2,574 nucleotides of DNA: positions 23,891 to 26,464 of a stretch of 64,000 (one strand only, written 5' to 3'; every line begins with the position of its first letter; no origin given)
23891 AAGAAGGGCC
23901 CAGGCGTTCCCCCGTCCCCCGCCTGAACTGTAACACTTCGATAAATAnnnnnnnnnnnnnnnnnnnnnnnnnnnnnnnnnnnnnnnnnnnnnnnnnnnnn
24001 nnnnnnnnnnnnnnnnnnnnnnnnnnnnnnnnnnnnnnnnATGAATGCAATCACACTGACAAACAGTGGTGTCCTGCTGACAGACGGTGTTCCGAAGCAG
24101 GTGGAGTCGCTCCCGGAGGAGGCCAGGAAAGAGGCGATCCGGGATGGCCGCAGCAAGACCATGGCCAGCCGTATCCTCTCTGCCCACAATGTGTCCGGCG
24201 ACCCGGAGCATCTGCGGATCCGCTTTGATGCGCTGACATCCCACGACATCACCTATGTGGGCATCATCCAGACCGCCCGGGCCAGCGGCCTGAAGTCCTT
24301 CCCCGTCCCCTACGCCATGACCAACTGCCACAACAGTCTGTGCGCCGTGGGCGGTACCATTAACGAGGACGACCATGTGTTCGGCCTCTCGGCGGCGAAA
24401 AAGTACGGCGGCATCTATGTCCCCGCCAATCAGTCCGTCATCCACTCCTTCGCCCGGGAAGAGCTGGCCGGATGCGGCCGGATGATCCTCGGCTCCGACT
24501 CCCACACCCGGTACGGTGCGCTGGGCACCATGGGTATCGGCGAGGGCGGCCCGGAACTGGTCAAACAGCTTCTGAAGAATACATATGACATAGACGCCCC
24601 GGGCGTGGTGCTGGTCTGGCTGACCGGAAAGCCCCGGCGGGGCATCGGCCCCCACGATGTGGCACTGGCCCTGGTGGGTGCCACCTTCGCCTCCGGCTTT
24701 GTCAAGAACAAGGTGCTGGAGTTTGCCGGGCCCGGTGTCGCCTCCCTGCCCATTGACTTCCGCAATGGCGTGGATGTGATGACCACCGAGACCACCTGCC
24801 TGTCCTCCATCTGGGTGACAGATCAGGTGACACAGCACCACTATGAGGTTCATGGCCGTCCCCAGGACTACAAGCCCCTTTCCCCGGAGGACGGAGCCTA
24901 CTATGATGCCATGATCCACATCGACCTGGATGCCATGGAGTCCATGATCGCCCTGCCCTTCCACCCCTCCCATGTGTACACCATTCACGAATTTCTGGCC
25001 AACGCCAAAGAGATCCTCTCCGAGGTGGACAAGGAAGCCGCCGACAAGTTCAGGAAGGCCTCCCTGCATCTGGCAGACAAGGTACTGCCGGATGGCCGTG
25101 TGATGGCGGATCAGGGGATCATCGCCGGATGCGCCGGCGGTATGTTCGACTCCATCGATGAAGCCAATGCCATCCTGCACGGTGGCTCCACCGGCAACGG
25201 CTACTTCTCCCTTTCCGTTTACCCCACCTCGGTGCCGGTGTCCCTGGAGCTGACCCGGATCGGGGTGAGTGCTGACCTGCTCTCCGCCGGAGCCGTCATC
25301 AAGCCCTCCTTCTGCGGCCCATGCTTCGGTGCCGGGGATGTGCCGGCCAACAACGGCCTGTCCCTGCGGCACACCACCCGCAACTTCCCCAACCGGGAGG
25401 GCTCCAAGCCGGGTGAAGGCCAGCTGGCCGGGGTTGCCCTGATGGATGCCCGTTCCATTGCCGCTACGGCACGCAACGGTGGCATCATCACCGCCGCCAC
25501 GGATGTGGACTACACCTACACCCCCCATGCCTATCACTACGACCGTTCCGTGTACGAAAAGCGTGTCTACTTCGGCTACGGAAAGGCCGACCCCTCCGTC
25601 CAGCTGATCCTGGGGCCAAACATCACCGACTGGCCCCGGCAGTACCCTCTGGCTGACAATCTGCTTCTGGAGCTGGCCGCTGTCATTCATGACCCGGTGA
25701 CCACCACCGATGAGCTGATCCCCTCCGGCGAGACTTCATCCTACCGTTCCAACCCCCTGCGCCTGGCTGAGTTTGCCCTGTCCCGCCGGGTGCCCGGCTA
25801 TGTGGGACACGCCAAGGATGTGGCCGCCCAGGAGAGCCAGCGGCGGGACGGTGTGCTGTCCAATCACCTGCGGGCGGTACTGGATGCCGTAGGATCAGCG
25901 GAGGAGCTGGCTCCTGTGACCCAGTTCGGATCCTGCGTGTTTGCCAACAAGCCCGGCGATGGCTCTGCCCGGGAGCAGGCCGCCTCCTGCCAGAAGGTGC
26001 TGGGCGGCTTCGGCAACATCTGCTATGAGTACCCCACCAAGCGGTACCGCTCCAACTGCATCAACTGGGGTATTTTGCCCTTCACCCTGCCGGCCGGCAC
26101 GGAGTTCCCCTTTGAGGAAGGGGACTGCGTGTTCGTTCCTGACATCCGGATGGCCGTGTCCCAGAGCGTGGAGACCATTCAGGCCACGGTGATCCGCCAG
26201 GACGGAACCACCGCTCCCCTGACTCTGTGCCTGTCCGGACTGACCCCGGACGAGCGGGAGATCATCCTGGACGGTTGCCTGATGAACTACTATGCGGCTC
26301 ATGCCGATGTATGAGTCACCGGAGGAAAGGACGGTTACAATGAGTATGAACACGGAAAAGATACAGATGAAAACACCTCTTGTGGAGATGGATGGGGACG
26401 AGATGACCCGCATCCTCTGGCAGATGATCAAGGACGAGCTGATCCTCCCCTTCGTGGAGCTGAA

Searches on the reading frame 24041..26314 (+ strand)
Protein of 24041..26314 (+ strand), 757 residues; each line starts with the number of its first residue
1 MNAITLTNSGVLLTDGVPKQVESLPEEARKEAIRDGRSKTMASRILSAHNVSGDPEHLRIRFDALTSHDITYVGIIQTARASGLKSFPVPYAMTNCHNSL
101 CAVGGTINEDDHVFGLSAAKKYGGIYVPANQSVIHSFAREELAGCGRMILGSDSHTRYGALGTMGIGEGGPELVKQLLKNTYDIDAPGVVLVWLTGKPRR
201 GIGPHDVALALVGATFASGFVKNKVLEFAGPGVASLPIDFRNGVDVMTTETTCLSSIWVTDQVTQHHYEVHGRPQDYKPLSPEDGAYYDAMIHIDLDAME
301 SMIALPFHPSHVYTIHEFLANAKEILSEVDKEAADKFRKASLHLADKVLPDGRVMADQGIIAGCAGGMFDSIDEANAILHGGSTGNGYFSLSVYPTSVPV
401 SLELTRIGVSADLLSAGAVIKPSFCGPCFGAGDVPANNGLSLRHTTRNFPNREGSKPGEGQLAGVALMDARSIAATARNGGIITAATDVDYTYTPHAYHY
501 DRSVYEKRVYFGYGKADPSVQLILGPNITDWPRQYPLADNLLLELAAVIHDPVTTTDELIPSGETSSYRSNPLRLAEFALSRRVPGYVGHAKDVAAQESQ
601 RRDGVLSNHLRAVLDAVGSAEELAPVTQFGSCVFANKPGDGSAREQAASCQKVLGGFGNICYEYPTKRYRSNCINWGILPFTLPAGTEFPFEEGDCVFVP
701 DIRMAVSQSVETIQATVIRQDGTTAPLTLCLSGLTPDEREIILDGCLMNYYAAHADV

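Call 63: find_encoding_contigs(protein=window:24041-26314:+, flank=10000, max_places=10)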
Protein window:24041-26314:+ (757 aa): no gene with exactly this product is on record in the collection.
